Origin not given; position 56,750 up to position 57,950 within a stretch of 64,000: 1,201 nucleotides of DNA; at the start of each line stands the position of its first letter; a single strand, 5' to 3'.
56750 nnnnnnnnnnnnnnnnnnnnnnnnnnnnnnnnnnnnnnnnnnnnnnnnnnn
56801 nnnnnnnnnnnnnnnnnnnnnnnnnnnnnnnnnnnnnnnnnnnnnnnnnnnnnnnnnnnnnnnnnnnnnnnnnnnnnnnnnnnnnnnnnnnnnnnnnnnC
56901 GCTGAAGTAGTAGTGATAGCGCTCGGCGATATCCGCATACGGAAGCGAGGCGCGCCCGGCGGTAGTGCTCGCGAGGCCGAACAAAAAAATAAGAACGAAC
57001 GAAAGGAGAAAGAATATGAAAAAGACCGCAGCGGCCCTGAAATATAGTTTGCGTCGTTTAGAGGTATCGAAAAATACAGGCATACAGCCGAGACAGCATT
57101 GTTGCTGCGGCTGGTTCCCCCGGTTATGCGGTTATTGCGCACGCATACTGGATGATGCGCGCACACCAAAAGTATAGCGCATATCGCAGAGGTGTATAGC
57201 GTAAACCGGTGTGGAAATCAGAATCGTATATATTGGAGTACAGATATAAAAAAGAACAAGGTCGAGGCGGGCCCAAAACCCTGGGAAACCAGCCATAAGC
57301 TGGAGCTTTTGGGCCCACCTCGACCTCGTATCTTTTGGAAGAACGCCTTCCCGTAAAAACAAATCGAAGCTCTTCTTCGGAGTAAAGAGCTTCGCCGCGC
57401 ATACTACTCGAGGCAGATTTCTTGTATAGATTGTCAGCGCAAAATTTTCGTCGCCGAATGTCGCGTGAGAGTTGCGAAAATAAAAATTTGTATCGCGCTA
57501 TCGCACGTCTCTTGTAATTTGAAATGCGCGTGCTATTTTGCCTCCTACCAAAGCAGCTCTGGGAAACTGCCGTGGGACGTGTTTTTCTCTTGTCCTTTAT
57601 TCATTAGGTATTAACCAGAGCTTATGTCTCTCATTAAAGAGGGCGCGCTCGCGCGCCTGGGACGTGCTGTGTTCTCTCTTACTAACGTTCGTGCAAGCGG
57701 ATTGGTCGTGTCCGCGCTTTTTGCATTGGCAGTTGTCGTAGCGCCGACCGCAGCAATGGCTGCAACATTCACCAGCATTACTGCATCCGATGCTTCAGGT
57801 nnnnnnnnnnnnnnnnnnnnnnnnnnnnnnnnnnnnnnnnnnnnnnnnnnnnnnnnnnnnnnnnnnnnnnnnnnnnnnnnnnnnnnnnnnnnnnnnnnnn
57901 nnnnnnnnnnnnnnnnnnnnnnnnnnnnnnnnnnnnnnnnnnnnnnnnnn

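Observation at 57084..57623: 540-bp structured leader upstream of the synthase gene containing terminator-like hairpins: candidate riboswitch or attenuator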

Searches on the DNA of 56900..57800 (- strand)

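Call 4: search_rna_families(source=window, start=56900, end=57800, threshold=evalue, max_evalue=10, show_alignments=3)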
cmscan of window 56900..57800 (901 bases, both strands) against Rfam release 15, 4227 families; matches with E-value up to 10: 10.
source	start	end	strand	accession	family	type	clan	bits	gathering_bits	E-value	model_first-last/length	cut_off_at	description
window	57255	57330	-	RF00891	mir-671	Gene; miRNA;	-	29.2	65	0.011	1-84/84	no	mir-671 microRNA precursor family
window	57253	57333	-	RF03325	mir-4872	Gene; miRNA;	-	24.8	58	0.013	1-76/76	no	mir-4872 microRNA precursor family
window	57222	57330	+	RF04339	Plastid-psbJ-3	Cis-reg;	CL00152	22.6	61.7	0.35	22-125/125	no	Plastid-psbJ-3 3UTR RNA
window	57246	57340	-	RF04213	MIR7807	Gene; miRNA;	-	20.4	90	0.28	1-134/134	no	MIR7807 microRNA precursor family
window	57256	57329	-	RF04023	MIR1314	Gene; miRNA;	-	20.3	108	0.23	1-104/104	no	MIR1314 microRNA precursor family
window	57264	57321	-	RF03866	mir-1889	Gene; miRNA;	-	17.6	80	0.82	1-128/128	no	mir-1889 microRNA precursor family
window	57249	57336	-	RF03486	mir-3940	Gene; miRNA;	-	16.8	84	5.6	1-92/92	no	mir-3940 microRNA precursor family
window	57260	57325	-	RF03650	mir-1290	Gene; miRNA;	-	16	82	4.9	1-76/76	no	mir-1290 microRNA precursor family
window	57264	57362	-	RF01872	MEG3_2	Gene; lncRNA;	-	13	60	9.4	1-105/105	no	Maternally expressed 3 conserved region 2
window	56983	57059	+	RF01675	CrcZ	Gene; sRNA;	-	11.7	95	1.2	1-398/398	no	Pseudomonas sRNA CrcZ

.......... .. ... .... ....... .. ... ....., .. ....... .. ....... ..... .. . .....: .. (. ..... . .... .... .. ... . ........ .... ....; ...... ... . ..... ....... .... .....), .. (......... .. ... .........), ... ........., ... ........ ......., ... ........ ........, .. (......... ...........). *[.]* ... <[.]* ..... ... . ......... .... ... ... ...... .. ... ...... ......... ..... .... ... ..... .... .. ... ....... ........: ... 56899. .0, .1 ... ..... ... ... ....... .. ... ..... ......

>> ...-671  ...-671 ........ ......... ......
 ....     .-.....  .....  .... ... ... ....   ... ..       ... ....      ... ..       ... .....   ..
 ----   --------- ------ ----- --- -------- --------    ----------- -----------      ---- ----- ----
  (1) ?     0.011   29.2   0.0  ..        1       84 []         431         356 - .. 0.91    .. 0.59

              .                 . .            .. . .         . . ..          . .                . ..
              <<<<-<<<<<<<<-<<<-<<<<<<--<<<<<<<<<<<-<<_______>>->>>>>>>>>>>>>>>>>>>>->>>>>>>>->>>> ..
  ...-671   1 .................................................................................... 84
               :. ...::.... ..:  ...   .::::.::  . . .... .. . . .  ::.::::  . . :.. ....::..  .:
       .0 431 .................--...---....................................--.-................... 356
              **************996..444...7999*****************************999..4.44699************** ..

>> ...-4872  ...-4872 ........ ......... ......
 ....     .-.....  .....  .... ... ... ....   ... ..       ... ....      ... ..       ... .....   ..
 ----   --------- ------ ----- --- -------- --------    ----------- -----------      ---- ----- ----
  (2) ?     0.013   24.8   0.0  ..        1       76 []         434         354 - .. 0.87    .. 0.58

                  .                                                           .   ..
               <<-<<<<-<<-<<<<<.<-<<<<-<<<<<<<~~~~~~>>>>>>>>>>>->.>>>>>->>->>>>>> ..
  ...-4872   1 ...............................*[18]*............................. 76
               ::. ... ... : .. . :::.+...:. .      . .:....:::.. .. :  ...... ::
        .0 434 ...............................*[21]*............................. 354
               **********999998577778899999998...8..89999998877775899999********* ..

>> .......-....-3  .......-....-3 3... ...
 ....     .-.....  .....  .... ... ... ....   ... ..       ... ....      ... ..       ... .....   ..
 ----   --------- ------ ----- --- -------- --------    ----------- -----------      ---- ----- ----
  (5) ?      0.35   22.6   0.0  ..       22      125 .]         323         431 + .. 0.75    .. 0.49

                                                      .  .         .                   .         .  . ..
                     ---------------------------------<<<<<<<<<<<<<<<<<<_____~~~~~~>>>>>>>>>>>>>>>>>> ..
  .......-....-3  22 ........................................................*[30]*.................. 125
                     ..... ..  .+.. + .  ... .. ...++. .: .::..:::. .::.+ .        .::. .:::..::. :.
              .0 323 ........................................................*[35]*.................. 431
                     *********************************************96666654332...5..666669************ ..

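Call 36: build_rna_model(alignment_id=A2, structure=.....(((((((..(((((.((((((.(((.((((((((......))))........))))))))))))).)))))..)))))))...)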
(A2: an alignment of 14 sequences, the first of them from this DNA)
Model R1 built from alignment A2 (14 sequences, 88 columns); structure: as given.
model positions 82; base pairs 29; branch points 0; effective number of sequences 1.79; information 0.692 bits per position. Calibrated on 0.2 Mb of random sequence (short: E-values are rough).
structure used (alignment columns):
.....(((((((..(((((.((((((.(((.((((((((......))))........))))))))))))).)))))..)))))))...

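Call 37: search_with_rna_model(model_id=R1, sources=[window, L001, L002, L003, L004, L005, L082, L083, L084, L085, L088, L089, L092, L097, L100, L101, L102, L103, L107, L108, L047, L048, L052], max_evalue=10)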
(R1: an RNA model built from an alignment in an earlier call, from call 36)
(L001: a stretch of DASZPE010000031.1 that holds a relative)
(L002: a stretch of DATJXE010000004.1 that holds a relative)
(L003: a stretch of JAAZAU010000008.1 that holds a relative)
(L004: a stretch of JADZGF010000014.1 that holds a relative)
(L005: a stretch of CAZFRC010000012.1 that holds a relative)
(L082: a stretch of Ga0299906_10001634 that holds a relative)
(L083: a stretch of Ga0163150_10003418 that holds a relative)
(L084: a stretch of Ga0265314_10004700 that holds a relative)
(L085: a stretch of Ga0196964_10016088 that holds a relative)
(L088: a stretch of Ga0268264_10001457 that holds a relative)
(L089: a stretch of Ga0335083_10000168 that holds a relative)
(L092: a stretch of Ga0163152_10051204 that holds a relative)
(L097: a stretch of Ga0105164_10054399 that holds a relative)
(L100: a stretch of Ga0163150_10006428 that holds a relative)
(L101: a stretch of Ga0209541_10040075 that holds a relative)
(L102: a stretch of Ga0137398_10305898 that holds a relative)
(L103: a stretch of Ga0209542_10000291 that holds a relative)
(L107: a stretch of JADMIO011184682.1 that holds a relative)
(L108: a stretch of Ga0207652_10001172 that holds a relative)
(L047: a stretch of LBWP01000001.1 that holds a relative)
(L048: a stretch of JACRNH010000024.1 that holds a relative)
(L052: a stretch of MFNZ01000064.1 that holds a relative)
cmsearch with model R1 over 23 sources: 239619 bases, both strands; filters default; matches with E-value up to 10: 36.
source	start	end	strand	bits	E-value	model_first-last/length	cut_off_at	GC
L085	2461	2542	+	93.3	7.3e-24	1-82/82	no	0.57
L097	131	212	+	92.1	1.7e-23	1-82/82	no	0.57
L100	5611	5695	+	91.1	3.1e-23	1-82/82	no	0.54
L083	2829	2913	-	90.4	5.1e-23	1-82/82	no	0.55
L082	1946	2030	+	89.7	8.1e-23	1-82/82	no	0.58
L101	2613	2697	+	89.5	9.1e-23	1-82/82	no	0.55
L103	1459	1543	-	89.5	9.1e-23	1-82/82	no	0.55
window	57252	57334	-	88.9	1.3e-22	1-82/82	no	0.57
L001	3756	3838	+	88.9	1.3e-22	1-82/82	no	0.57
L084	10263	10344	-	88.7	1.5e-22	1-82/82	no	0.57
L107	7899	7982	+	84.8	2.1e-21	1-82/82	no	0.6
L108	10398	10479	+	83.4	5.5e-21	1-82/82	no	0.59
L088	3315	3396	+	81.4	2.1e-20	1-82/82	no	0.57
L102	337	418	+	81.2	2.3e-20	1-82/82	no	0.54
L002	3658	3739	+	79.2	8.9e-20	1-82/82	no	0.63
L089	2037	2118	-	79.2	8.9e-20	1-82/82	no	0.63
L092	2378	2459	-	69.8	4.8e-17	1-82/82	no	0.57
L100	5612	5696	-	48.1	9.6e-11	1-82/82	no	0.54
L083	2828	2912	+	46.1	3.6e-10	1-82/82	no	0.55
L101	2614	2698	-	44.6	9.4e-10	1-82/82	no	0.56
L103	1458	1542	+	44.6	9.4e-10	1-82/82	no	0.56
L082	1947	2031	-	42.5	3.9e-09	1-82/82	no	0.59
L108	10399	10480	-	40.6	1.4e-08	1-82/82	no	0.59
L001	3757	3839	-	40.3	1.7e-08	1-82/82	no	0.57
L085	2462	2543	-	40.3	1.7e-08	1-82/82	no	0.57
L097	132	213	-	39.4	3.1e-08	1-82/82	no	0.57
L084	10262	10343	+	39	4e-08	1-82/82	no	0.57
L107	7900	7983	-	38.8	4.7e-08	1-82/82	no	0.6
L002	3659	3740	-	38.2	6.8e-08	1-82/82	no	0.62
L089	2036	2117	+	38.2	6.8e-08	1-82/82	no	0.62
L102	338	419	-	37.6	1e-07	1-82/82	no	0.54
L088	3316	3397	-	37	1.6e-07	1-82/82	no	0.59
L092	2377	2458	+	32.5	3.2e-06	1-82/82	no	0.56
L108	2683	2746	+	14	0.72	1-82/82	no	0.41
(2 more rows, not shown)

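Call 46: search_with_rna_model(model_id=R1, sources=[L109, L110, L111, L112, L113, L114, L115, L116, L117, L118, L119], max_evalue=1, show_alignments=0)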
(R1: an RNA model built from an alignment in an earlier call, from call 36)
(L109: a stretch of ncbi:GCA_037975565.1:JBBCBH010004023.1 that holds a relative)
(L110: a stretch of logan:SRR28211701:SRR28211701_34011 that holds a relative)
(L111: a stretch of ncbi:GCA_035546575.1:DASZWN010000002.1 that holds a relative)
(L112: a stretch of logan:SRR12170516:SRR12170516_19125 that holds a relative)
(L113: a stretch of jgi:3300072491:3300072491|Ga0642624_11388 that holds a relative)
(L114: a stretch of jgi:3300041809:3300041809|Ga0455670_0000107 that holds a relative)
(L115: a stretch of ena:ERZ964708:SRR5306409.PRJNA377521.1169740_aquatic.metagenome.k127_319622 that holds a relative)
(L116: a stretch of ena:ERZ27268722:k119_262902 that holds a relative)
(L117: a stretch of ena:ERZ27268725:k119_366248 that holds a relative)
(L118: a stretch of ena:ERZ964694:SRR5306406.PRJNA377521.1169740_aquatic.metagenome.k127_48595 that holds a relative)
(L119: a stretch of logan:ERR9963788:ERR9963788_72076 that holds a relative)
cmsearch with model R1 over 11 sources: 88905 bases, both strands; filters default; matches with E-value up to 1: 15.
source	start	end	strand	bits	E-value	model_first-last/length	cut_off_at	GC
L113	2648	2729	+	96.4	3.3e-25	1-82/82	no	0.59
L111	2693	2774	+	86.9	2e-22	1-82/82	no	0.61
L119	1855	1937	-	85.6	4.6e-22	1-82/82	no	0.59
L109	2704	2785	+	85.2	5.8e-22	1-82/82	no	0.57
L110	1769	1850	+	85.2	5.8e-22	1-82/82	no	0.57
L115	2725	2808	+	53.4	1e-12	1-82/82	no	0.43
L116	2725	2808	+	53.4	1e-12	1-82/82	no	0.43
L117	2725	2808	+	53.4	1e-12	1-82/82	no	0.43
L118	2725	2808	+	53.4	1e-12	1-82/82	no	0.43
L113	2649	2730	-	42.8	1.2e-09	1-82/82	no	0.59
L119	1854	1936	+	39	1.5e-08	1-82/82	no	0.59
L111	2694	2775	-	38.9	1.6e-08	1-82/82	no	0.61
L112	1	42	+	37.3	4.7e-08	41-82/82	5'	0.64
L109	2705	2786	-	35.4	1.7e-07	1-82/82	no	0.57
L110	1770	1851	-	35.4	1.7e-07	1-82/82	no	0.57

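Call 55: search_with_rna_model(model_id=R1, sources=[window, L084, L085, L097, L113, L111, L109, L002, L088, L102, L108, L115, L082, L083, L100, L101, L092, L107, L119], max_evalue=1e-11, make_alignment=true)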
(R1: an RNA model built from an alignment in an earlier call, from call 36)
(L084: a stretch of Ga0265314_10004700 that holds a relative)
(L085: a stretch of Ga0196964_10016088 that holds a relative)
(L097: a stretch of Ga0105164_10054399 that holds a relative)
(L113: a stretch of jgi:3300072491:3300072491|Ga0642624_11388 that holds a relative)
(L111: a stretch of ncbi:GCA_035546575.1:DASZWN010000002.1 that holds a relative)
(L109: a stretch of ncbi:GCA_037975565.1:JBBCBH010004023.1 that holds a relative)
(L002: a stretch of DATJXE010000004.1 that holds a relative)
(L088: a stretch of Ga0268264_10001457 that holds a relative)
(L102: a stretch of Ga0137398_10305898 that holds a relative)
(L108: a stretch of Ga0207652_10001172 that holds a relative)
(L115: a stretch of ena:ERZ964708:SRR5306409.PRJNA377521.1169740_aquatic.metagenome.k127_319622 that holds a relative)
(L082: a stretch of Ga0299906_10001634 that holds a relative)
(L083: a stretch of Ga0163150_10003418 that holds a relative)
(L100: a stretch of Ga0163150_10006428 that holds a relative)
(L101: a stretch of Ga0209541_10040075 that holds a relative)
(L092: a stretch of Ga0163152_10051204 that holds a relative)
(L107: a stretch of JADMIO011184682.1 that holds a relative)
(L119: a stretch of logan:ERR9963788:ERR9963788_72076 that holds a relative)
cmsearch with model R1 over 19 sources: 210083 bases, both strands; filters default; matches with E-value up to 1e-11: 19.
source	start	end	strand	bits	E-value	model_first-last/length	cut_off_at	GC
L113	2648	2729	+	96.4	7.9e-25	1-82/82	no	0.59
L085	2461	2542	+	93.3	6.4e-24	1-82/82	no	0.57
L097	131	212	+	92.1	1.5e-23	1-82/82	no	0.57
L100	5611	5695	+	91.1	2.7e-23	1-82/82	no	0.54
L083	2829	2913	-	90.4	4.5e-23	1-82/82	no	0.55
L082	1946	2030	+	89.7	7.1e-23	1-82/82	no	0.58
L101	2613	2697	+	89.5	8e-23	1-82/82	no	0.55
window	57252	57334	-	88.9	1.2e-22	1-82/82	no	0.57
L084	10263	10344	-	88.7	1.3e-22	1-82/82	no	0.57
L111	2693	2774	+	86.9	4.6e-22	1-82/82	no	0.61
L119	1855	1937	-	85.6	1.1e-21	1-82/82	no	0.59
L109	2704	2785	+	85.2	1.4e-21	1-82/82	no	0.57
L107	7899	7982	+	84.8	1.8e-21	1-82/82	no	0.6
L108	10398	10479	+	83.4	4.8e-21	1-82/82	no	0.59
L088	3315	3396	+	81.4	1.8e-20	1-82/82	no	0.57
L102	337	418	+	81.2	2e-20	1-82/82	no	0.54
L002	3658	3739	+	79.2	7.8e-20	1-82/82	no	0.63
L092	2378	2459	-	69.8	4.2e-17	1-82/82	no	0.57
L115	2725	2808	+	53.4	2.4e-12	1-82/82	no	0.43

Alignment A3: 19 matches aligned to the model, 86 columns, each read 5' to 3' on its own strand. Consensus structure (alignment columns), stored with it:
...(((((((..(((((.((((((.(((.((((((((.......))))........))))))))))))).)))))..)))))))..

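Call 83: search_with_rna_model(model_id=R1, sources=[L120, L121, L122, L123], max_evalue=1, filters=off)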
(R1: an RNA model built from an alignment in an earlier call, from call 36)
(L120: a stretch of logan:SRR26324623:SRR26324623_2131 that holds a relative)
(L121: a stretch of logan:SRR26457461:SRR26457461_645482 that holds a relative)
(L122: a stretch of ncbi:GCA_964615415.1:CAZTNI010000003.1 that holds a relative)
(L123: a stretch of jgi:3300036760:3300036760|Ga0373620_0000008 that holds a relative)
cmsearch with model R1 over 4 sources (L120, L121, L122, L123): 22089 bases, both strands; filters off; matches with E-value up to 1: 6.
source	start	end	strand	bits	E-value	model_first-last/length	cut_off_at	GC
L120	1166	1247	+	91.5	2.2e-24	1-82/82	no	0.56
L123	1122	1207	+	60.4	2.3e-15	1-82/82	no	0.57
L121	1258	1341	+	48.7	5.7e-12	1-82/82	no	0.56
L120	1167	1248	-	38.7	4.5e-09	1-82/82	no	0.56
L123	1123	1208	-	33.4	1.6e-07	1-82/82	no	0.57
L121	1259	1342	-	21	0.00064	1-82/82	no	0.56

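Call 85: search_with_rna_model(model_id=R1, sources=[window, L084, L085, L097, L113, L111, L109, L120, L002, L088, L102, L108, L115, L121, L123, L082, L083, L100, L101, L092, L107, L119], max_evalue=1e-10, make_alignment=true)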
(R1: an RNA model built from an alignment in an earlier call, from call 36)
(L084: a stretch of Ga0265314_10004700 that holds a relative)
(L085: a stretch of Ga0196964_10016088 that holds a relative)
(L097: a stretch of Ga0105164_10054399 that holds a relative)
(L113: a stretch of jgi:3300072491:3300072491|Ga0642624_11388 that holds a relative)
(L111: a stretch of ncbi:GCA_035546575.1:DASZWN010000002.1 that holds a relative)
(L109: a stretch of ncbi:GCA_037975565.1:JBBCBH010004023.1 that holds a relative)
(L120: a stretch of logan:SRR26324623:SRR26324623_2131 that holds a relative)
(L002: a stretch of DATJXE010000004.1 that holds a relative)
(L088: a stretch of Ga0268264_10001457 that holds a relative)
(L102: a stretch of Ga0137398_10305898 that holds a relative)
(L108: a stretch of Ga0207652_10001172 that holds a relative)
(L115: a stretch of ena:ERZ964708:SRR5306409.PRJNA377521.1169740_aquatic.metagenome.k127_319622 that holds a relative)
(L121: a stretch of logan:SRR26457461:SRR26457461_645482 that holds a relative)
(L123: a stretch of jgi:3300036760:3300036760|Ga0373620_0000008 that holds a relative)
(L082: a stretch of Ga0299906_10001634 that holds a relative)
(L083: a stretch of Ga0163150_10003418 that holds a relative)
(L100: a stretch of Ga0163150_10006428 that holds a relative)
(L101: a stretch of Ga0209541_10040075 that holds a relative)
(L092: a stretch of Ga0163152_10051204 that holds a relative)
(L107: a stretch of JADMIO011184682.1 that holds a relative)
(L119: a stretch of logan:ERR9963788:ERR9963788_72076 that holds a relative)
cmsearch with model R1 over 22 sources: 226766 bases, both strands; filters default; matches with E-value up to 1e-10: 23.
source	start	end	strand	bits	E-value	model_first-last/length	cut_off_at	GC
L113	2648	2729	+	96.4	8.5e-25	1-82/82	no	0.59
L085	2461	2542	+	93.3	6.9e-24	1-82/82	no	0.57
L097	131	212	+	92.1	1.6e-23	1-82/82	no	0.57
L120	1166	1247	+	91.5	2.2e-23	1-82/82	no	0.56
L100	5611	5695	+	91.1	2.9e-23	1-82/82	no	0.54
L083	2829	2913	-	90.4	4.8e-23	1-82/82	no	0.55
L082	1946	2030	+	89.7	7.7e-23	1-82/82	no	0.58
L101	2613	2697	+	89.5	8.6e-23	1-82/82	no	0.55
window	57252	57334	-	88.9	1.3e-22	1-82/82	no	0.57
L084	10263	10344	-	88.7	1.4e-22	1-82/82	no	0.57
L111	2693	2774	+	86.9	5e-22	1-82/82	no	0.61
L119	1855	1937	-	85.6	1.2e-21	1-82/82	no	0.59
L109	2704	2785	+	85.2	1.5e-21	1-82/82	no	0.57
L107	7899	7982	+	84.8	1.9e-21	1-82/82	no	0.6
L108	10398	10479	+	83.4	5.2e-21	1-82/82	no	0.59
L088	3315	3396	+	81.4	2e-20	1-82/82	no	0.57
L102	337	418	+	81.2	2.2e-20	1-82/82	no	0.54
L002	3658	3739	+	79.2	8.5e-20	1-82/82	no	0.63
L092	2378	2459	-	69.8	4.6e-17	1-82/82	no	0.57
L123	1122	1207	+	60.4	2.3e-14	1-82/82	no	0.57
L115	2725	2808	+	53.4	2.6e-12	1-82/82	no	0.43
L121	1258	1341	+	48.8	5.7e-11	1-82/82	no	0.56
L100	5612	5696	-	48.1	9.1e-11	1-82/82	no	0.54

Alignment A6: 23 matches aligned to the model, 122 columns, each read 5' to 3' on its own strand. Consensus structure (alignment columns), stored with it:
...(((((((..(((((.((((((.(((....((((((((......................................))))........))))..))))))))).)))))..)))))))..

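Call 86: search_with_rna_model(model_id=R1, sources=[window, L084, L085, L097, L113, L111, L109, L120, L002, L088, L102, L108, L115, L121, L123, L082, L083, L100, L101, L092, L107, L119], max_evalue=7e-11, make_alignment=true)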
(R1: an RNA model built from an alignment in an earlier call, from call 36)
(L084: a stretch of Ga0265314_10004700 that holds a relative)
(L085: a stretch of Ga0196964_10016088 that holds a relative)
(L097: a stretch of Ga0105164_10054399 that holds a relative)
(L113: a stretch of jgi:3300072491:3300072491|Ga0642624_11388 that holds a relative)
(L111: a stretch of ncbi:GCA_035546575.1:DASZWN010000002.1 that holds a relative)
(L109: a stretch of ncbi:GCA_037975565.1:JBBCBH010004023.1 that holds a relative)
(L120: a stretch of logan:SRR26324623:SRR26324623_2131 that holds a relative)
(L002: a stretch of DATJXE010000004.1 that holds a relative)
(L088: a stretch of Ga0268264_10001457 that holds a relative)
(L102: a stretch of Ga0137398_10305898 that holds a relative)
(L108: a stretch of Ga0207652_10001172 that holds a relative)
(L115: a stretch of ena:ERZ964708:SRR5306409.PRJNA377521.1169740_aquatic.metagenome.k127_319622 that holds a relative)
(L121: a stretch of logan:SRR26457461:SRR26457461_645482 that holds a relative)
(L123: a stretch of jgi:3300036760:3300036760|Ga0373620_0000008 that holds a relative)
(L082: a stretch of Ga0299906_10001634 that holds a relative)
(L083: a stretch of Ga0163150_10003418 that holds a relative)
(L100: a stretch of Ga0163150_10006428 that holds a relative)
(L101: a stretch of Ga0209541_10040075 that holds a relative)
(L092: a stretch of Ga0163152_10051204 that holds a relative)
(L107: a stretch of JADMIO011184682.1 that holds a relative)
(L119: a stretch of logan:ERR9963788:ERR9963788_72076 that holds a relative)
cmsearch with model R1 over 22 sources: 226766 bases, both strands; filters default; matches with E-value up to 7e-11: 22.
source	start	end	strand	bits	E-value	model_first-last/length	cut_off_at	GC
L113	2648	2729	+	96.4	8.5e-25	1-82/82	no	0.59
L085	2461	2542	+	93.3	6.9e-24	1-82/82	no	0.57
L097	131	212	+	92.1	1.6e-23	1-82/82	no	0.57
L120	1166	1247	+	91.5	2.2e-23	1-82/82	no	0.56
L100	5611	5695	+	91.1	2.9e-23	1-82/82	no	0.54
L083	2829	2913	-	90.4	4.8e-23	1-82/82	no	0.55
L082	1946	2030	+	89.7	7.7e-23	1-82/82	no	0.58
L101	2613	2697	+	89.5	8.6e-23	1-82/82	no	0.55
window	57252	57334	-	88.9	1.3e-22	1-82/82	no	0.57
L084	10263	10344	-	88.7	1.4e-22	1-82/82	no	0.57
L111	2693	2774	+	86.9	5e-22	1-82/82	no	0.61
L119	1855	1937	-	85.6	1.2e-21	1-82/82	no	0.59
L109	2704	2785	+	85.2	1.5e-21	1-82/82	no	0.57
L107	7899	7982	+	84.8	1.9e-21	1-82/82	no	0.6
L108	10398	10479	+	83.4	5.2e-21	1-82/82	no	0.59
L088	3315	3396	+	81.4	2e-20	1-82/82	no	0.57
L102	337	418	+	81.2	2.2e-20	1-82/82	no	0.54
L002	3658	3739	+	79.2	8.5e-20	1-82/82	no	0.63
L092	2378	2459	-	69.8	4.6e-17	1-82/82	no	0.57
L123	1122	1207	+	60.4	2.3e-14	1-82/82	no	0.57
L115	2725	2808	+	53.4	2.6e-12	1-82/82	no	0.43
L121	1258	1341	+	48.8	5.7e-11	1-82/82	no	0.56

Alignment A7: 22 matches aligned to the model, 91 columns, each read 5' to 3' on its own strand. Consensus structure (alignment columns), stored with it:
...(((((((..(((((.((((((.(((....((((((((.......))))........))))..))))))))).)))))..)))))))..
